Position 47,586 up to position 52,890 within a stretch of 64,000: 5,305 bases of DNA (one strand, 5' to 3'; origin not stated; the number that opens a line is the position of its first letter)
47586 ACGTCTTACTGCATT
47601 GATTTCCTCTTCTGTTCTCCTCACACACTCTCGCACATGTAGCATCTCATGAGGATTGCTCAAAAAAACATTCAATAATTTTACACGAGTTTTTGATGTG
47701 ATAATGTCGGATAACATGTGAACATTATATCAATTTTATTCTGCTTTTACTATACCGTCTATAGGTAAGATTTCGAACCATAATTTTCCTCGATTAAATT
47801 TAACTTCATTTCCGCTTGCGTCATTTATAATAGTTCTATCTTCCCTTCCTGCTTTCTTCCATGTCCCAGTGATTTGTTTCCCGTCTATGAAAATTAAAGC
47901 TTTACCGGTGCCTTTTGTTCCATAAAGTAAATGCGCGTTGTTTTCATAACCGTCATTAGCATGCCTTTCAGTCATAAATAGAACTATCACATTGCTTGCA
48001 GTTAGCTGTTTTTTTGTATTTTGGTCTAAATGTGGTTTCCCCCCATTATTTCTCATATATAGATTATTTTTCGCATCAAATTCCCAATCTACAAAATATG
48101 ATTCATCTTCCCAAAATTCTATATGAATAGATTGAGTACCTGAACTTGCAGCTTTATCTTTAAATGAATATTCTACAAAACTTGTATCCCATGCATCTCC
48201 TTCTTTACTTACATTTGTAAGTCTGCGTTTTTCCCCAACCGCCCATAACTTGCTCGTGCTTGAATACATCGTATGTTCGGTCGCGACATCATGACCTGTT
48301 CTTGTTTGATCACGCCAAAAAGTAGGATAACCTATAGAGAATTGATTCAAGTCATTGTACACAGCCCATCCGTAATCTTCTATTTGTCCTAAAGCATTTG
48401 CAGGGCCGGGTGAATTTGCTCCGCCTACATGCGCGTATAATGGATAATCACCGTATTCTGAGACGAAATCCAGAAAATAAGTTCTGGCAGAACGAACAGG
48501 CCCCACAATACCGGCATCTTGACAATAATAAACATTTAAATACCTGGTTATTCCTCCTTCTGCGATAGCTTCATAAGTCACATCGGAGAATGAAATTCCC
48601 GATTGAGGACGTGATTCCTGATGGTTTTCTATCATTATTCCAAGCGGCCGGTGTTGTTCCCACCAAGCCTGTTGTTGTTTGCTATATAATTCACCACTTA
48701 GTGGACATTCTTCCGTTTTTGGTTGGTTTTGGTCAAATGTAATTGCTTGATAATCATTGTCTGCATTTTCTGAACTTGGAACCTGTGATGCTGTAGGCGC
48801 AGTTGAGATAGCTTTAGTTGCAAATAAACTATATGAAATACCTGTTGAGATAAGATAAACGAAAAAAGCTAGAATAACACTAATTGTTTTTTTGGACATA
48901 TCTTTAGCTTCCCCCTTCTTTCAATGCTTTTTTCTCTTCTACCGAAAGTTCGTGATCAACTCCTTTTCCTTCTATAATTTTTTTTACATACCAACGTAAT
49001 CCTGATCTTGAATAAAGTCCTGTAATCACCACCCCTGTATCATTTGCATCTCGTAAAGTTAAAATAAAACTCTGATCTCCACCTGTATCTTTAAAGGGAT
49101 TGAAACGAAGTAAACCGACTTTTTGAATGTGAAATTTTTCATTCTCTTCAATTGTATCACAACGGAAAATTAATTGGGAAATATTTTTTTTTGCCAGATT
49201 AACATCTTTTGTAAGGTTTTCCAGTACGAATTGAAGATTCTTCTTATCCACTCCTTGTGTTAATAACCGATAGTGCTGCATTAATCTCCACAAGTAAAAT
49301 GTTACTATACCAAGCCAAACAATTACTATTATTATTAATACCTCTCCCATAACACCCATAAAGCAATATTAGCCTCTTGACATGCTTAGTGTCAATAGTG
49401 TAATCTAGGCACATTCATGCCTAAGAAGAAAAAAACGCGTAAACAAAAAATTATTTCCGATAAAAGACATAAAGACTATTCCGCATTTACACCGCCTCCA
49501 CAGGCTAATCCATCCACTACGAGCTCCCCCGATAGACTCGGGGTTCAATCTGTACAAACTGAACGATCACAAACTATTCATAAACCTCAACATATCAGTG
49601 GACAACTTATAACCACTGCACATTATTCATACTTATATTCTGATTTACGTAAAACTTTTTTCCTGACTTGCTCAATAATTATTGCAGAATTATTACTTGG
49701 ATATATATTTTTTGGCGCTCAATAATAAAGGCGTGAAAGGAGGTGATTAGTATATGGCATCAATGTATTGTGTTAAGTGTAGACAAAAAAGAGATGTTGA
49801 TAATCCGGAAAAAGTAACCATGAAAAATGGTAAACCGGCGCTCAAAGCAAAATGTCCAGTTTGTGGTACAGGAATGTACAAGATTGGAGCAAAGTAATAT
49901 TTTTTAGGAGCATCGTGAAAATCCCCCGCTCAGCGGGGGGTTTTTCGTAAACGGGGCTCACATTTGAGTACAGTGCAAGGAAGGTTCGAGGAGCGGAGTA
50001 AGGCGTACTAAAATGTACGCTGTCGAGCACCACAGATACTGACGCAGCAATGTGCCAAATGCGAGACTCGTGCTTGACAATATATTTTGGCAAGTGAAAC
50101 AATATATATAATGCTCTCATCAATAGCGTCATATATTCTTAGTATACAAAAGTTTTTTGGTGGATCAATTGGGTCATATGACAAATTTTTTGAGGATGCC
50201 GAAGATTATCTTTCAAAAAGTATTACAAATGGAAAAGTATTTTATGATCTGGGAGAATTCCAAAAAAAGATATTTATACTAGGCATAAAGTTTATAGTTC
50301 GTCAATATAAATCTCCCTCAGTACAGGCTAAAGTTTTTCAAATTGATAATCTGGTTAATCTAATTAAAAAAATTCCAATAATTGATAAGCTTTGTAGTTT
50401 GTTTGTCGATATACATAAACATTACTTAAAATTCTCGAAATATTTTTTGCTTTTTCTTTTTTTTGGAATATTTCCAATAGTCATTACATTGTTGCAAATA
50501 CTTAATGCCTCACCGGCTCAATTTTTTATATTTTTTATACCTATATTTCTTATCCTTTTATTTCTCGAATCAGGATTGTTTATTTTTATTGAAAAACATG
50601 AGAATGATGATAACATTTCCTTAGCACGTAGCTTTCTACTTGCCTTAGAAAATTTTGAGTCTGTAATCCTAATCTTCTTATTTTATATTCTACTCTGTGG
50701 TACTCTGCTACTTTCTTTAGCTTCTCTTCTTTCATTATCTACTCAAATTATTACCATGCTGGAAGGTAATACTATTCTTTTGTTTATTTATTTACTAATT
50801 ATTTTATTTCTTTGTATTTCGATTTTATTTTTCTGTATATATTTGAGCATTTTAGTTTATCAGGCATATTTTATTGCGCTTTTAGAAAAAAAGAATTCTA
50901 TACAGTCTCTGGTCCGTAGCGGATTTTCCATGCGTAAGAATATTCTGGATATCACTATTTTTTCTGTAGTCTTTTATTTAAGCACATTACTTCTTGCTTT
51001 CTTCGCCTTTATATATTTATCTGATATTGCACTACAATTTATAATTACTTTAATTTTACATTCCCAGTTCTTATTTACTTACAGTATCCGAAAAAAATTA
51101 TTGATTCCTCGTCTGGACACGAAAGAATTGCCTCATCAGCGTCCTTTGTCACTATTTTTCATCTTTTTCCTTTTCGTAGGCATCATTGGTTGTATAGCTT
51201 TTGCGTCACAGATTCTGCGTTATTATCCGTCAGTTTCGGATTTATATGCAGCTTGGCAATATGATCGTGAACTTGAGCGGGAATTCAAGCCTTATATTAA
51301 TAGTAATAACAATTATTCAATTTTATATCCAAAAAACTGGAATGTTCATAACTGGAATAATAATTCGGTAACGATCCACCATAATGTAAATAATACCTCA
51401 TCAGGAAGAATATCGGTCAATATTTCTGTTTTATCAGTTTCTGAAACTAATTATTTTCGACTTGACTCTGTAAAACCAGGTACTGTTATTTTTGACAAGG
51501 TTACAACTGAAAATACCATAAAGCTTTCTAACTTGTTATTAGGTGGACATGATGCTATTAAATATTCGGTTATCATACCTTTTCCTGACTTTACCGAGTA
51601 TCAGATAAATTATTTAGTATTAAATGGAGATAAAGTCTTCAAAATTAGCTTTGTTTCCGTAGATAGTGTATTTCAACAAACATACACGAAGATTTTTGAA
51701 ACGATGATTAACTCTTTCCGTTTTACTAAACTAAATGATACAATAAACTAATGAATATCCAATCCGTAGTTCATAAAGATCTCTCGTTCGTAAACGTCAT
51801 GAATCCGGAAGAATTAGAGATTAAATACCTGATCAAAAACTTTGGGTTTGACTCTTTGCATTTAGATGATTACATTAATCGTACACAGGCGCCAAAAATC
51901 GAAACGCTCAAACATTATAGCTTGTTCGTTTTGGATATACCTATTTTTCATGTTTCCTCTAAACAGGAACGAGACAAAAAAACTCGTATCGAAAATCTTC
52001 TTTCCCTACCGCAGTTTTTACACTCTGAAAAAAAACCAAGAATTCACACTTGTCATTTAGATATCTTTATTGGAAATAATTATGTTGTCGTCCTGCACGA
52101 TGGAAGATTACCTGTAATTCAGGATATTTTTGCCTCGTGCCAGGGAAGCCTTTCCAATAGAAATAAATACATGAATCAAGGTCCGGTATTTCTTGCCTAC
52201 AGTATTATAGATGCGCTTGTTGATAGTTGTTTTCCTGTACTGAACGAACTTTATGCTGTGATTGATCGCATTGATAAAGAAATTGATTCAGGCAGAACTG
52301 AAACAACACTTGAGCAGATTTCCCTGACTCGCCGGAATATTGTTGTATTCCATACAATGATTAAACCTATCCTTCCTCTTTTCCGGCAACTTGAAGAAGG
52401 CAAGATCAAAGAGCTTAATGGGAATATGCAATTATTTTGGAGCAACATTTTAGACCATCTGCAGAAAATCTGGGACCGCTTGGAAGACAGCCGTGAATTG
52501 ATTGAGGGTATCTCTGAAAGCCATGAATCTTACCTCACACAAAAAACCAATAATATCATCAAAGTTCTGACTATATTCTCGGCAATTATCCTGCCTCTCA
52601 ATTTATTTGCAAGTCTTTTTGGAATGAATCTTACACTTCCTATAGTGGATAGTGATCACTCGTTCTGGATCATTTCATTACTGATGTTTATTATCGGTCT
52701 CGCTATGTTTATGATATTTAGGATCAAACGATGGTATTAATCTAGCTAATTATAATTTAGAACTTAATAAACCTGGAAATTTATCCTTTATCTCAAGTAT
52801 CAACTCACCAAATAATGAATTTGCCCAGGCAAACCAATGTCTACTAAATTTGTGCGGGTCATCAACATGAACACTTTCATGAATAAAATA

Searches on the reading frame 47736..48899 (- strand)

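Call 74: search_protein_families(library=pfam, proteins=[window:47736-48899:-], max_evalue=0.00001)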
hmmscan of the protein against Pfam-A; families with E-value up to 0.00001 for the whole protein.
window:47736-48899:- (387 aa): 2 families
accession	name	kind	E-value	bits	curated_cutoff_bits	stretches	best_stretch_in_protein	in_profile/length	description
PF11258.13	DUF3048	-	2.4e-31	109.3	25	1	81-225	12-145/148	Protein of unknown function (DUF3048) N-terminal domain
PF17479.7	DUF3048_C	-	9.1e-27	94.1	25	1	259-374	2-113/114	Protein of unknown function (DUF3048) C-terminal domain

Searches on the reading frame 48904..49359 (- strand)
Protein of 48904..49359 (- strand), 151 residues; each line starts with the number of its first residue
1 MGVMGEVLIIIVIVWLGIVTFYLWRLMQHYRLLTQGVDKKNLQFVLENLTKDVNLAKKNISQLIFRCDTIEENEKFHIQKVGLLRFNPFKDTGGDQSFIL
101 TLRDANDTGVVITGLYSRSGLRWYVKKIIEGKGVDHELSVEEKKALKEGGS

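Call 75: search_protein_families(library=pfam, proteins=[window:48904-49359:-], max_evalue=0.00001)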
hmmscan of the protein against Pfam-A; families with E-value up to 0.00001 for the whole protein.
window:48904-49359:- (151 aa): 1 family
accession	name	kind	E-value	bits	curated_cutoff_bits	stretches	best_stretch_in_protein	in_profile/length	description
PF14584.11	DUF4446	-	1.9e-33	116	27.4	1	7-148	8-148/150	Protein of unknown function (DUF4446)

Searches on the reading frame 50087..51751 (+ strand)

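Call 22: search_protein_families(library=pfam, proteins=[window:50087-51751:+], max_evalue=0.001)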
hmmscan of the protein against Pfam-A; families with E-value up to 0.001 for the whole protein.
window:50087-51751:+ (554 aa): 1 family
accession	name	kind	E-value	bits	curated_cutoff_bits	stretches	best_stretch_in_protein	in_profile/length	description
PF01789.22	PsbP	-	1.4e-06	28.9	23.5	1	399-546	2-155/155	PsbP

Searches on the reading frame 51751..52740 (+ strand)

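Call 75: search_protein_families(library=pfam, proteins=[window:51751-52740:+], max_evalue=0.00001)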
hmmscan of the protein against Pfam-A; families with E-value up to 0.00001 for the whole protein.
window:51751-52740:+ (329 aa): 1 family
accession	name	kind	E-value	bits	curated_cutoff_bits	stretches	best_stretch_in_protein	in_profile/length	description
PF01544.23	CorA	-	3.6e-46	158.2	27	1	9-324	2-291/292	CorA-like Mg2+ transporter protein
